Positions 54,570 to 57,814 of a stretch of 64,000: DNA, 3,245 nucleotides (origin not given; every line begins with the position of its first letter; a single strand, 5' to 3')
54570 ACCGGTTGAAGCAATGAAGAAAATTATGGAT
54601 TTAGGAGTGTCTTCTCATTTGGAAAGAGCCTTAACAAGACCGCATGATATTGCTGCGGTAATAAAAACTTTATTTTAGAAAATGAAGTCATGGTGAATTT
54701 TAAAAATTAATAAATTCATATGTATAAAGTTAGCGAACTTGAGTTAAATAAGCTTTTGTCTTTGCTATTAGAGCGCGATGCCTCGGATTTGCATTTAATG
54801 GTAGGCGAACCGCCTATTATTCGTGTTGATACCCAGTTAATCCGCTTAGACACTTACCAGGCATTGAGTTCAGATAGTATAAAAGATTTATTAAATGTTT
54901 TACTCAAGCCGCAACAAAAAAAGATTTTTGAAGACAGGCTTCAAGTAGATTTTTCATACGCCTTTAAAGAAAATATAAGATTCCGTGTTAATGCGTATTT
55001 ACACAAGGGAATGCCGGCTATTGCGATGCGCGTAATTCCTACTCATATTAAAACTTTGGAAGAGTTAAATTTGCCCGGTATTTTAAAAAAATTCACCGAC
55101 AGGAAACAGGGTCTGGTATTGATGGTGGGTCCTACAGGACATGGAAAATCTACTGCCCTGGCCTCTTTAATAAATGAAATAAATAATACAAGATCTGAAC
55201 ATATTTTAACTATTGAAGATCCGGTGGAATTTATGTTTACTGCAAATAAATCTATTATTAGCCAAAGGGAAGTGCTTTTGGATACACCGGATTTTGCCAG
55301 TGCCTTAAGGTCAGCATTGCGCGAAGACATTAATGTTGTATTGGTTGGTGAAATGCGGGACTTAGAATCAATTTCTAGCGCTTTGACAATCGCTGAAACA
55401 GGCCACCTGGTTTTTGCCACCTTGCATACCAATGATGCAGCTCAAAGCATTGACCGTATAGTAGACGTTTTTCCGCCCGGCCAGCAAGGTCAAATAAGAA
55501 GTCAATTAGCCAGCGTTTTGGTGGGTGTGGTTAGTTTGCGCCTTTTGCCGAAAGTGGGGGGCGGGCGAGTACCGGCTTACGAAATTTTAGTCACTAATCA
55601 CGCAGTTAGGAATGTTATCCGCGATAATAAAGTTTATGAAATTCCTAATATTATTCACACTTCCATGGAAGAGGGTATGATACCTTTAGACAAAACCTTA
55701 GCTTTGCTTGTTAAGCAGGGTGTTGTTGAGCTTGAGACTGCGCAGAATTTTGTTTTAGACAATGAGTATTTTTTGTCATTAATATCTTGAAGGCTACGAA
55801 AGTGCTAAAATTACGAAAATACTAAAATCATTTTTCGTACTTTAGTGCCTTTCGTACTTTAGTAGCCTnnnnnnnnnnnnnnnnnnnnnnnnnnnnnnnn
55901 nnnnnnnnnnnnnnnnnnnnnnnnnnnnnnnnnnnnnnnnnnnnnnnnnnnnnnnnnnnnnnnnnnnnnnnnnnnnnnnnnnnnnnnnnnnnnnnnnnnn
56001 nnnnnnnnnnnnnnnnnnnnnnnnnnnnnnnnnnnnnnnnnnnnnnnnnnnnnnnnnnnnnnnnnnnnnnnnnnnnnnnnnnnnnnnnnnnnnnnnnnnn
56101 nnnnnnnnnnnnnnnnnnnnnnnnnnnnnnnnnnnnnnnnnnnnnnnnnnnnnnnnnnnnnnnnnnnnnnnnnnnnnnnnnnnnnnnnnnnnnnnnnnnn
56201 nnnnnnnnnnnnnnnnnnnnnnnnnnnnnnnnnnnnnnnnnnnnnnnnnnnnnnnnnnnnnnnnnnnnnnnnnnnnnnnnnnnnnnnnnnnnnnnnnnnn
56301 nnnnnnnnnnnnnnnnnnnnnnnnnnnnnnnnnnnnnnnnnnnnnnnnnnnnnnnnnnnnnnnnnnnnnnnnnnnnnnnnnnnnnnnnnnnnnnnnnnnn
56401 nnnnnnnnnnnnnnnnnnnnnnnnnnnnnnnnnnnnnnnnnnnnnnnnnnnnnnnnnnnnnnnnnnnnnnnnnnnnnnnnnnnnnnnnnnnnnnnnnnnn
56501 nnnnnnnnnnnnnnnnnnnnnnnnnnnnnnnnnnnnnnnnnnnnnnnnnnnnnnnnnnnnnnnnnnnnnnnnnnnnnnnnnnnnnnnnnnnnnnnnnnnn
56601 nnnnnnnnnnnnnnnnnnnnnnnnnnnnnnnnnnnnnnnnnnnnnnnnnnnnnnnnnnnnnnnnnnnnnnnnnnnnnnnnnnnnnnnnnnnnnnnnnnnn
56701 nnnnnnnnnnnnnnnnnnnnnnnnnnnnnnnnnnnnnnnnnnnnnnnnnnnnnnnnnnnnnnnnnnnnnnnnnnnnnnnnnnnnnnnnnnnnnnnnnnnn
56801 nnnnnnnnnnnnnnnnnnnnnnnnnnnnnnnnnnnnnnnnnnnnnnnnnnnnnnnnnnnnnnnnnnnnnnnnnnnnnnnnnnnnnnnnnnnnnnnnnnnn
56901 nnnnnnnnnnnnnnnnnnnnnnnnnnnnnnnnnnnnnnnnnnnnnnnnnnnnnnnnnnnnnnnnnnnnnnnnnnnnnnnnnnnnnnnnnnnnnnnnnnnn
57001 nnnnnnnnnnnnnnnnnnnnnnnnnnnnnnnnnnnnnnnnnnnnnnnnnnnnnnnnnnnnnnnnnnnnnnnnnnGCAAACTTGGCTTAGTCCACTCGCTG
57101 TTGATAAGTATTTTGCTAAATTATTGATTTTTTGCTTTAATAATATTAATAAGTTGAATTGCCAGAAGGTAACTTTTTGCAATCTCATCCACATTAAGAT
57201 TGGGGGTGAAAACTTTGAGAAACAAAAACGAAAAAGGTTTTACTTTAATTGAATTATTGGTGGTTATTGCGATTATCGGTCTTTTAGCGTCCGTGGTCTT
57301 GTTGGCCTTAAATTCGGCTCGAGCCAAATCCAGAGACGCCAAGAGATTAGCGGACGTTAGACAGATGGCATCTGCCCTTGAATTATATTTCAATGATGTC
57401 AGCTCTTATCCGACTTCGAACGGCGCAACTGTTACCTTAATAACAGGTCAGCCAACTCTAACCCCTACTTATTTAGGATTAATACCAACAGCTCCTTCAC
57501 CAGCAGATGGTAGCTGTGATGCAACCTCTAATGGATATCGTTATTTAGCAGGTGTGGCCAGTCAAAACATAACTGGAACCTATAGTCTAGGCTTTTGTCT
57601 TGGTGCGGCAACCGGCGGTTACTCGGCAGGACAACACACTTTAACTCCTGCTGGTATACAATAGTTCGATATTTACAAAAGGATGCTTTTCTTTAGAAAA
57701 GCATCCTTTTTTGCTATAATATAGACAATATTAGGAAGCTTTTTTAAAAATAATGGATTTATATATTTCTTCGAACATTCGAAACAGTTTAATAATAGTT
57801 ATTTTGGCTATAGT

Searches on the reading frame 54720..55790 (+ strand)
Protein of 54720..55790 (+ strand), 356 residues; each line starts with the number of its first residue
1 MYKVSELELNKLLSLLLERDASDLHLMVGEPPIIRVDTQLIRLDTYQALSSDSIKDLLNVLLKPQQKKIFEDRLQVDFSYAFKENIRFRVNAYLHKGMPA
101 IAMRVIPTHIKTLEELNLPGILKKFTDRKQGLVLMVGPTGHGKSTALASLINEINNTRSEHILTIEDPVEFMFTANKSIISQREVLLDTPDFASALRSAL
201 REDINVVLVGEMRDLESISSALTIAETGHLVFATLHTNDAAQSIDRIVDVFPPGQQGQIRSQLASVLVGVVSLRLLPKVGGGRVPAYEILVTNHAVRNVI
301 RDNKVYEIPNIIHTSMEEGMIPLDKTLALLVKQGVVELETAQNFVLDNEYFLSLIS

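Call 62: search_protein_families(library=pfam, proteins=[window:54720-55790:+])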
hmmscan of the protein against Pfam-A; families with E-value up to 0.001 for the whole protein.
window:54720-55790:+ (356 aa): 4 families
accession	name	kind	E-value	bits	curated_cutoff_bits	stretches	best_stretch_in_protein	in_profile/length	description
PF00437.27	T2SSE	-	2e-38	132.5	24.9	1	9-278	12-280/370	Type II/IV secretion system protein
PF13604.12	AAA_30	-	0.00037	20.7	27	0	122-154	10-42/191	AAA domain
PF25199.1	nSTAND_NTPase5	-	0.00049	20.4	34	0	123-182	34-93/145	Novel STAND NTPase 5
PF13401.12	AAA_22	-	0.00077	20.2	27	0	129-213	4-84/130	AAA domain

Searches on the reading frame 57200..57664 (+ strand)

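Call 70: search_protein_families(library=pfam, proteins=[window:57200-57664:+])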
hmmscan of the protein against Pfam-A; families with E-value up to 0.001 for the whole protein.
window:57200-57664:+ (154 aa): 1 family
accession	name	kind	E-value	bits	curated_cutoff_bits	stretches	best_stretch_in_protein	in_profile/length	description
PF07963.17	N_methyl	-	2.5e-10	39.9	21.2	1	9-34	2-27/27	Prokaryotic N-terminal methylation motif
